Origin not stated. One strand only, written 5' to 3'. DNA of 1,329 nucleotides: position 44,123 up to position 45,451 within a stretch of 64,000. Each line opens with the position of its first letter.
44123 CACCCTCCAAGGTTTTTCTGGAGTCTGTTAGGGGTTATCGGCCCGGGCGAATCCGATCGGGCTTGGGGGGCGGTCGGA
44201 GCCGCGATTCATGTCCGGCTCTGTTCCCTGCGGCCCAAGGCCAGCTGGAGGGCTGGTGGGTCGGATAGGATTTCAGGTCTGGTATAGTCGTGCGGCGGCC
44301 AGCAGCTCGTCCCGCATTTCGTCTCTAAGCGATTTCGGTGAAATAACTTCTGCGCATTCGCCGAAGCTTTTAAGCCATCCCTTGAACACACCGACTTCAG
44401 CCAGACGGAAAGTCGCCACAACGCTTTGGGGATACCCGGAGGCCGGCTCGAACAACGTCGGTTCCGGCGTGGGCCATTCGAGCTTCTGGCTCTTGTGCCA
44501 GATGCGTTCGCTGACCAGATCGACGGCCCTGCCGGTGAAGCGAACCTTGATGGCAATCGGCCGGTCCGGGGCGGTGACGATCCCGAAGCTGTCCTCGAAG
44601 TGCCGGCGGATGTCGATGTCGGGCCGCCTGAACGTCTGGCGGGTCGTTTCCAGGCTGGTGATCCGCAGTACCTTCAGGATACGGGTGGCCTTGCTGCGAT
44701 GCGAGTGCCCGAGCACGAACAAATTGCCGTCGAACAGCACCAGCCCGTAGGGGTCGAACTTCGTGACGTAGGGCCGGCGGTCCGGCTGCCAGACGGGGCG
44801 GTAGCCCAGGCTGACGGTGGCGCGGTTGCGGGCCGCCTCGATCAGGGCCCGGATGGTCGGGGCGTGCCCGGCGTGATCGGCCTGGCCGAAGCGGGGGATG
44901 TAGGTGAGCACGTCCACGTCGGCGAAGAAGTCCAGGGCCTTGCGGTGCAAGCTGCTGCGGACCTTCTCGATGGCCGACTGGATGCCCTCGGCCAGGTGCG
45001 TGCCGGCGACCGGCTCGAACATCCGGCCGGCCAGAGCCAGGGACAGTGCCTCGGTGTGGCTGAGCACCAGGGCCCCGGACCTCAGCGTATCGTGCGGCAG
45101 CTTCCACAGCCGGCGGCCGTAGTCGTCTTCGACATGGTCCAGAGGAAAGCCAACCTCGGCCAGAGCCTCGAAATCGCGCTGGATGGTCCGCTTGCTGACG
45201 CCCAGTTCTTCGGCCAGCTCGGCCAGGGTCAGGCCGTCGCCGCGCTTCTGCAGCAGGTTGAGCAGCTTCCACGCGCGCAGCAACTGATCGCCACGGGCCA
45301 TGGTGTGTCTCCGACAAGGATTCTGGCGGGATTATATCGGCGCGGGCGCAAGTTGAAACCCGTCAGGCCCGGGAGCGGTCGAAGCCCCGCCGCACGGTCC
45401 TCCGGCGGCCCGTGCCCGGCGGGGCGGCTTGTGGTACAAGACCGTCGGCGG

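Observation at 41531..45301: WYL regulator, DUF932-like protein and minimal SF2 helicase islet: candidate defence or mobile-element-derived module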

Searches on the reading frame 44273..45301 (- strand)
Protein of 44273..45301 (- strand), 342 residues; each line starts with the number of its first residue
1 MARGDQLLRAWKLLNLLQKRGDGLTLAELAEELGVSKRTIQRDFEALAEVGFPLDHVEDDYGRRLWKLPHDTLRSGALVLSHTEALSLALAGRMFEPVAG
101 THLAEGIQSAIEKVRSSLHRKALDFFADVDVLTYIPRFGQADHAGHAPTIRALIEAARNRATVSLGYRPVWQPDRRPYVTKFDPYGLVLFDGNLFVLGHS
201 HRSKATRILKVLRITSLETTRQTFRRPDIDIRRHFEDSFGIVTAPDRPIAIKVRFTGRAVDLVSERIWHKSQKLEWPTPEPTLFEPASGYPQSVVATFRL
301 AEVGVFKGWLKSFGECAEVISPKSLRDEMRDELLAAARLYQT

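Call 3: search_protein_families(library=pfam, proteins=[window:44273-45301:-], max_evalue=0.1)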
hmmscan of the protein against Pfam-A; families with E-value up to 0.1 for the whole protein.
window:44273-45301:- (342 aa): 31 families (the best 25 are shown)
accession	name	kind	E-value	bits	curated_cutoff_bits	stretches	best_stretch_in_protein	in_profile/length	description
PF25583.1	WCX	-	3.8e-12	46.8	23.9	1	248-337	2-76/76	WCX domain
PF08279.18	HTH_11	-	5.4e-11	42.6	25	1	12-55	4-47/55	HTH domain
PF19187.6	HTH_PafC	-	2.3e-10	40.8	32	1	5-115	1-114/115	PafC helix-turn-helix domain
PF13280.12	WYL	-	5.2e-10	39.6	21.8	1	149-218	2-69/70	WYL domain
PF08220.18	HTH_DeoR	-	2.2e-06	27.8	21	1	9-51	1-42/57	DeoR-like helix-turn-helix domain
PF12840.13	HTH_20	-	1.3e-05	25.5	27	1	16-52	12-47/51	Helix-turn-helix domain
PF09339.16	HTH_IclR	-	2e-05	24.7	22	1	7-52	2-47/52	IclR helix-turn-helix domain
PF13412.12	HTH_24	-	7.3e-05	22.7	21.9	1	11-42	6-36/48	Winged helix-turn-helix DNA-binding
PF08280.17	HTH_Mga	-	0.00019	21.8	23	1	11-50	8-46/59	M protein trans-acting positive regulator (MGA) HTH domain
PF13384.12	HTH_23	-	0.00037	20.7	24.6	1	13-42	10-36/50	Homeodomain-like domain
PF12802.13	MarR_2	-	0.00072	20.1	27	1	10-42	7-39/61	MarR family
PF07638.17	Sigma70_ECF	-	0.0011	19.3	21.1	1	22-45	150-173/185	ECF sigma factor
PF04545.22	Sigma70_r4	-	0.0011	18.8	24.1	1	21-41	18-38/50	Sigma-70, region 4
PF25213.1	HVO_A0261_N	-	0.0015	18.8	35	1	22-52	23-53/86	HVO_A0261 N-terminal domain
PF01381.28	HTH_3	-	0.0026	18.2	23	1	23-42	9-28/55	Helix-turn-helix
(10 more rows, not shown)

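Call 4: search_protein_families(library=padloc, proteins=[window:44273-45301:-], max_evalue=0.1)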
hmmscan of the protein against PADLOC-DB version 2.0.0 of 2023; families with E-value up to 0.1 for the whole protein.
window:44273-45301:- (342 aa): 14 families
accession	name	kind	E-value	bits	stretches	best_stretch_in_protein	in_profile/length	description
PDLC01457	WYL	-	3.6e-30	103.2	1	6-325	2-229/229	"CAS-I,CAS-II,CAS-III,CAS-IV,CAS-V,CAS-VI; associated_signaling"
PDLC01652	WYL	-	3.4e-28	97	1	146-336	16-161/162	"CAS-I,CAS-II,CAS-III,CAS-IV,CAS-V,CAS-VI; associated_signaling"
PDLC01766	Cas3c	-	3.8e-23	79.6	1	16-341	16-317/1009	-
PDLC01484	WYL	-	0.00038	17.7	1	298-341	395-437/437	"CAS-I,CAS-II,CAS-III,CAS-IV,CAS-V,CAS-VI; associated_signaling"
PDLC01510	WYL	-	0.00038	17.7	1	298-341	395-437/437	"CAS-I,CAS-II,CAS-III,CAS-IV,CAS-V,CAS-VI; associated_signaling"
PDLC01046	WYL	-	0.00041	17.6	1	307-341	400-434/435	HTH-WYL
PDLC01438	Csa3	-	0.0018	16.3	1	12-85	152-209/305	"CAS-I,CAS-II,CAS-III,CAS-IV,CAS-V,CAS-VI; associated_signaling"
PDLC04133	mad1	-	0.0029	15.9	1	24-42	6-24/60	mads_1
PDLC01879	CARF3--CARF_TM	-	0.005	14.5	1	11-52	159-199/222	-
PDLC01852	CARF3--CARF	-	0.0062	14.5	1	10-51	145-185/208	-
PDLC01268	CasR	-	0.017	13.1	1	11-52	127-166/179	"CAS-I,CAS-II,CAS-III,CAS-IV,CAS-V,CAS-VI; associated_signaling"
PDLC01858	CARF3--CARF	-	0.017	13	1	12-52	148-186/204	-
PDLC01434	CasR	-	0.017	13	1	11-52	131-170/191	"CAS-I,CAS-II,CAS-III,CAS-IV,CAS-V,CAS-VI; associated_signaling"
PDLC01044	Csa3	-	0.018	12.9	1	23-52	149-178/194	Type I-A associated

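Call 6: search_protein_families(library=ncbifam, proteins=[window:44273-45301:-], max_evalue=0.01)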
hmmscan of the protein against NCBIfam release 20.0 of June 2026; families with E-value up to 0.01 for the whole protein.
window:44273-45301:- (342 aa): 6 families
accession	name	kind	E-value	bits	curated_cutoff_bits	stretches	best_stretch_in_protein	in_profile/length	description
NF053736.1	AcpB_EbpR_MafR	subfamily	1.4e-06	27.9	130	1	8-54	6-52/481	AcpB/EbpR/MafR family transcriptional regulator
NF045644.1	TransRegBhcR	equivalog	1.1e-05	24.9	350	1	7-85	25-98/267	HTH-type transcriptional regulator BhcR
NF041397.1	TranRegGlpR_Halo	equivalog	0.00011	21.9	300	1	14-50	11-46/253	HTH-type transcriptional regulator GlpR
NF053606.1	Sta1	subfamily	0.0015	18.6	80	1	12-52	24-63/100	Sta1 family transcriptional regulator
NF040939.2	trans_reg_lrs14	equivalog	0.004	17.2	90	1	13-52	26-65/103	Lrs14 family HTH-type transcriptional regulator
NF007720.0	PRK10411.1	equivalog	0.0092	15.3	259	0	9-51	5-46/243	L-fucose operon activator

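Call 27: search_protein_families(library=phrogs, proteins=[window:44273-45301:-], max_evalue=0.01)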
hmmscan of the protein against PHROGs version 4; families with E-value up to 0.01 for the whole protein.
window:44273-45301:- (342 aa): 5 families
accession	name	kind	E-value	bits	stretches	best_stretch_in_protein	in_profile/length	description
phrog_13105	-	unknown function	1.1e-13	52.4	1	9-228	6-223/239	-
phrog_1368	-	transcription regulation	0.00013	22.7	1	7-52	13-56/101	transcriptional regulator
phrog_664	-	DNA, RNA and nucleotide metabolism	0.00021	22.2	1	21-46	98-123/210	DNA binding protein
phrog_3396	-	DNA, RNA and nucleotide metabolism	0.00097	19.7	1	24-62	58-96/229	segregation and condensation complex subunit ScpB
phrog_8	-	transcription regulation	0.0098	16.4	0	16-42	83-108/346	transcriptional regulator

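Call 59: search_solved_structures(query=window:44273-45301:-, max_evalue=0.01)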
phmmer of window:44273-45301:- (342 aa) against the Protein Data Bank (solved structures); distinct sequences matched with E-value up to 0.01: 8.
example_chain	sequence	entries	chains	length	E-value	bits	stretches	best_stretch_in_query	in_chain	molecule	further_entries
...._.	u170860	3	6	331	9.4e-10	41.5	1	6-339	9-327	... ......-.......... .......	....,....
8tp8_A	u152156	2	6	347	1.3e-09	41.1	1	6-339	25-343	DeoR-family transcriptional regulator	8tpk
7p5x_AY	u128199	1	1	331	0.00041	22.9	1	37-216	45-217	Transcriptional regulator-like protein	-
9fnd_X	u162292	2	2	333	0.00042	22.9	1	37-216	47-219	Transcriptional regulator-like protein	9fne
9cu3_B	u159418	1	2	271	0.0014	21.2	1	122-339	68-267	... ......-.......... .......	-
7u02_B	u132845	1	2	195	0.0032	20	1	156-340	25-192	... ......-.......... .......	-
7tzv_A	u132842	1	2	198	0.0033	20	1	156-340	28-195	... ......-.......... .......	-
7p5x_AX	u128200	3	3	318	0.0085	18.6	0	12-217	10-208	PafC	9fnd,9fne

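Call 68: search_solved_structures(query=window:44273-45301:-, max_evalue=0.000001, show_alignments=2)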
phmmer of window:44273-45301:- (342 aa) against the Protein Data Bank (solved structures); distinct sequences matched with E-value up to 0.000001: 2.
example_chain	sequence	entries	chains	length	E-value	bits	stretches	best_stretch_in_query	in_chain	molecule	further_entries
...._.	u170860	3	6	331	9.4e-10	41.5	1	6-339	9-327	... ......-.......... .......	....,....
8tp8_A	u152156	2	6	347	1.3e-09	41.1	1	6-339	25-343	DeoR-family transcriptional regulator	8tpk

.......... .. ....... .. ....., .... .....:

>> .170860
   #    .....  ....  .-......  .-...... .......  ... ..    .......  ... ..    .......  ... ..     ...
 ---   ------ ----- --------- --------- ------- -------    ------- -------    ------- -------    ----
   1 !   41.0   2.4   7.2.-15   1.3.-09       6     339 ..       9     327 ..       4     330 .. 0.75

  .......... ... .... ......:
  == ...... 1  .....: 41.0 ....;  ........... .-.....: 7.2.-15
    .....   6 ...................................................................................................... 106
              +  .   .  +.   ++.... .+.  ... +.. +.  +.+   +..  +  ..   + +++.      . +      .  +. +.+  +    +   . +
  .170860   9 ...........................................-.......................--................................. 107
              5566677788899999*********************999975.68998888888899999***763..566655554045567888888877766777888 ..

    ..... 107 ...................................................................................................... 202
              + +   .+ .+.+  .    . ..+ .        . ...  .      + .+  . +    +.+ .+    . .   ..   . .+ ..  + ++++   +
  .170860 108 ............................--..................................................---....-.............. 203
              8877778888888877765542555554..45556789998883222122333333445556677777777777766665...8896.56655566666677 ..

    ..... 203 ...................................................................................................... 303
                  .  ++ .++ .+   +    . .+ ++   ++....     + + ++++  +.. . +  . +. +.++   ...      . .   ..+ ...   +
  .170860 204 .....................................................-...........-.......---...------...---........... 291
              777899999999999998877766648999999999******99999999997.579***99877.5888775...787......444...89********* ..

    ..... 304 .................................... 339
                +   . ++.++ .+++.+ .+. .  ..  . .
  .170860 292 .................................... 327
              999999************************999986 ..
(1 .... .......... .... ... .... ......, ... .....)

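Call 97: list_cluster_members(proteins=[P0001, P0182, window:44273-45301:-])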
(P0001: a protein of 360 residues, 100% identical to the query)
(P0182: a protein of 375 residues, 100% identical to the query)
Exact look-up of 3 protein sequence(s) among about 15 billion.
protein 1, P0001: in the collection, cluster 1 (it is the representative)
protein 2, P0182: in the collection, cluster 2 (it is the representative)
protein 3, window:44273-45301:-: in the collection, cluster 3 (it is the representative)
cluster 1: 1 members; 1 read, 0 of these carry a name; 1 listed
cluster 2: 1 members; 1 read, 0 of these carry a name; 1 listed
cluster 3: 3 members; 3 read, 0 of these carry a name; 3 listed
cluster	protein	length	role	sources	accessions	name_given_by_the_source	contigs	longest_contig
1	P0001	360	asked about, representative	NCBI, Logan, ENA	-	-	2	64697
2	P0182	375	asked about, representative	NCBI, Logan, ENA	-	-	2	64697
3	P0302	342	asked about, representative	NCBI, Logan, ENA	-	-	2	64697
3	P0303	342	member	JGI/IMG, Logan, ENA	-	-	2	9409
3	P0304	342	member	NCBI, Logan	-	-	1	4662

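Call 107: find_homologous_proteins(query=window:44273-45301:-, max_evalue=1e-20)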
Query window:44273-45301:- (342 aa): 46 proteins with E <= 1e-20 among 8000 candidates.
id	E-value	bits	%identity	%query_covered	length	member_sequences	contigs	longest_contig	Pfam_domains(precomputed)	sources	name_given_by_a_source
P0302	1.7e-226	769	100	100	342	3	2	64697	PF12840.14,PF08279.19,PF19187.7,PF13280.13,PF09339.17,PF08220.19,PF25583.2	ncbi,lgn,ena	-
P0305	7.3e-141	487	64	100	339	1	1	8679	PF08279.19,PF19187.7,PF13280.13,PF25583.2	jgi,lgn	jgi:predicted DNA-binding transcriptional regulator YafY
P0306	1.2e-139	483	63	99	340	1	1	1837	PF08279.19,PF19187.7,PF13280.13,PF25583.2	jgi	jgi:predicted DNA-binding transcriptional regulator YafY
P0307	3.3e-139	482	63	100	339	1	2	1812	PF08279.19,PF19187.7,PF13280.13,PF25583.2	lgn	-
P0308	2.9e-137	476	63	100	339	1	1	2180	PF08279.19,PF19187.7,PF13280.13,PF25583.2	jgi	-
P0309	3.5e-137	475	62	99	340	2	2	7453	PF08279.19,PF19187.7,PF13280.13,PF25583.2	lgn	-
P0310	1.0e-136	474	63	99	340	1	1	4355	PF08279.19,PF19187.7,PF13280.13,PF25583.2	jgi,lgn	-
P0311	1.9e-136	473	62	99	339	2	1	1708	PF08279.19,PF19187.7,PF13280.13,PF25583.2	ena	-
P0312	9.9e-135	467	61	99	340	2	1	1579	PF08279.19,PF19187.7,PF13280.13,PF25583.2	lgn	-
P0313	1.2e-133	464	61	95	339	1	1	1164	PF08279.19,PF19187.7,PF13280.13,PF25583.2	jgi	jgi:predicted DNA-binding transcriptional regulator YafY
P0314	4.2e-132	459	61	100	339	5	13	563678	PF08279.19,PF19187.7,PF13280.13,PF25583.2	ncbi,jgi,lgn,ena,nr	ncbi:MAG TPA: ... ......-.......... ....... [Phycisphaerae bacterium]|nr:WYL domain-containing prote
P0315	1.6e-131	457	60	100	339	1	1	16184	PF08279.19,PF19187.7,PF13280.13,PF25583.2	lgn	-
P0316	6.0e-131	455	62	100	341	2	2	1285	PF08279.19,PF19187.7,PF13280.13,PF25583.2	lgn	-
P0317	7.3e-125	435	59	99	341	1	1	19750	PF08279.19,PF19187.7,PF13280.13,PF25583.2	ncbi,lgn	-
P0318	4.7e-123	429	60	100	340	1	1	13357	PF08279.19,PF19187.7,PF13280.13,PF25583.2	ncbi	-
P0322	1.5e-109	384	52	100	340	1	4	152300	PF08279.19,PF19187.7,PF13280.13,PF25583.2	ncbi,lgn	-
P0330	5.1e-105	370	50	99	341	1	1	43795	PF08279.19,PF19187.7,PF13280.13,PF08220.19,PF25583.2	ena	-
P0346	1.3e-92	329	46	100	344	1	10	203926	PF08279.19,PF19187.7,PF13280.13,PF25583.2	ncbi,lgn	-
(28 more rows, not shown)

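Call 108: find_encoding_contigs(protein=P0322, flank=6000, max_places=1)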
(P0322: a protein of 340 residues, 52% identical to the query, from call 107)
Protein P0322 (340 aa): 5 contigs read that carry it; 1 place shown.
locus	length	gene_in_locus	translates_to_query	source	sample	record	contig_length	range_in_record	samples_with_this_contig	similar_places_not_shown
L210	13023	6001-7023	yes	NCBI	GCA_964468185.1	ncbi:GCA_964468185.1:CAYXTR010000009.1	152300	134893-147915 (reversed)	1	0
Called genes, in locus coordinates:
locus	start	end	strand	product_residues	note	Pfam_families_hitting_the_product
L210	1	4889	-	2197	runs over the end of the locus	PF05048:NosD (faint), PF13229:Beta_helix (weak), PF02494:HYR (weak)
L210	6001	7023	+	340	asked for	PF08279:HTH_11, PF19187:HTH_PafC, PF13280:WYL, PF25583:WCX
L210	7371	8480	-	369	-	PF03773:ArsP_1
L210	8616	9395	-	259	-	PF01946:Thi4, PF00890:FAD_binding_2 (weak), PF01266:DAO (weak), PF01494:FAD_binding_3, PF03486:HI0933_like (weak), PF07992:Pyr_redox_2 (weak), PF12831:FAD_oxidored, PF13450:NAD_binding_8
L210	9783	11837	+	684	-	PF03169:OPT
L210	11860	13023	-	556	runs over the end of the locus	PF21959:DUF6923 (faint), PF24684:Vgb_lyase (faint), PF01841:Transglut_core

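Call 109: find_encoding_contigs(protein=P0346, flank=6000, max_places=1)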
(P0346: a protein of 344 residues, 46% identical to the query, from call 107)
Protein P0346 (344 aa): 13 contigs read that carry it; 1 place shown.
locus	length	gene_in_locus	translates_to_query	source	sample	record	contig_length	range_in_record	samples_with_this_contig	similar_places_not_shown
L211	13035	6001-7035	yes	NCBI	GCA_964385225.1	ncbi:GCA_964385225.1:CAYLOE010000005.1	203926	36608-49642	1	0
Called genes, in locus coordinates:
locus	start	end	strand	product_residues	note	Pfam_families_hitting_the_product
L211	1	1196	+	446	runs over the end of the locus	PF04966:OprB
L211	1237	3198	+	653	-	PF02550:AcetylCoA_hydro, PF00455:DeoRC (faint), PF01144:CoA_trans (faint), PF13336:AcetylCoA_hyd_C, PF13302:Acetyltransf_3 (weak), PF00583:Acetyltransf_1, PF13508:Acetyltransf_7 (weak)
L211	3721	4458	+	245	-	-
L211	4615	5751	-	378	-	PF00437:T2SSE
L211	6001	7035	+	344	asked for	PF08279:HTH_11, PF19187:HTH_PafC, PF13280:WYL, PF25583:WCX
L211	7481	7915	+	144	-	PF00196:GerE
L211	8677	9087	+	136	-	PF00196:GerE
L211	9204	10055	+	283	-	-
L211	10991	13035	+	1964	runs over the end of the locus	PF13229:Beta_helix (weak), PF05048:NosD (faint), PF13229:Beta_helix, PF16403:Bact_surface_Ig-like (faint)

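Call 110: find_encoding_contigs(protein=P0330, flank=6000, max_places=1)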
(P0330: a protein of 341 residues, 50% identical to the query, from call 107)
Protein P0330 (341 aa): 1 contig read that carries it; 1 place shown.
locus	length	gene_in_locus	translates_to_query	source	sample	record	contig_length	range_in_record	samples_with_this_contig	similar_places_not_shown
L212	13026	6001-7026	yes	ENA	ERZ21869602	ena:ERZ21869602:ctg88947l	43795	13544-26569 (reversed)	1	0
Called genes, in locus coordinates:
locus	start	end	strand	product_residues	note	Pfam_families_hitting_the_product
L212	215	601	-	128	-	-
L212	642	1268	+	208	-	-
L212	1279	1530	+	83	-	-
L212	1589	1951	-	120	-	-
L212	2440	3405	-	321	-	PF03747:ADP_ribosyl_GH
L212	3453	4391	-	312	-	PF03747:ADP_ribosyl_GH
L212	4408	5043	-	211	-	-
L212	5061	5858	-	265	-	PF00929:RNase_T, PF13280:WYL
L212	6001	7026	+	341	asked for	PF08220:HTH_DeoR (faint), PF08279:HTH_11, PF19187:HTH_PafC (weak), PF13280:WYL, PF25583:WCX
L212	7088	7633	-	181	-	-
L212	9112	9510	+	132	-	-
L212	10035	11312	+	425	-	PF00149:Metallophos, PF12850:Metallophos_2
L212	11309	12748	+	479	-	PF13476:AAA_23, PF13514:AAA_27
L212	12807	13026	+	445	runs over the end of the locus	PF13701:DDE_Tnp_1_4, PF01609:DDE_Tnp_1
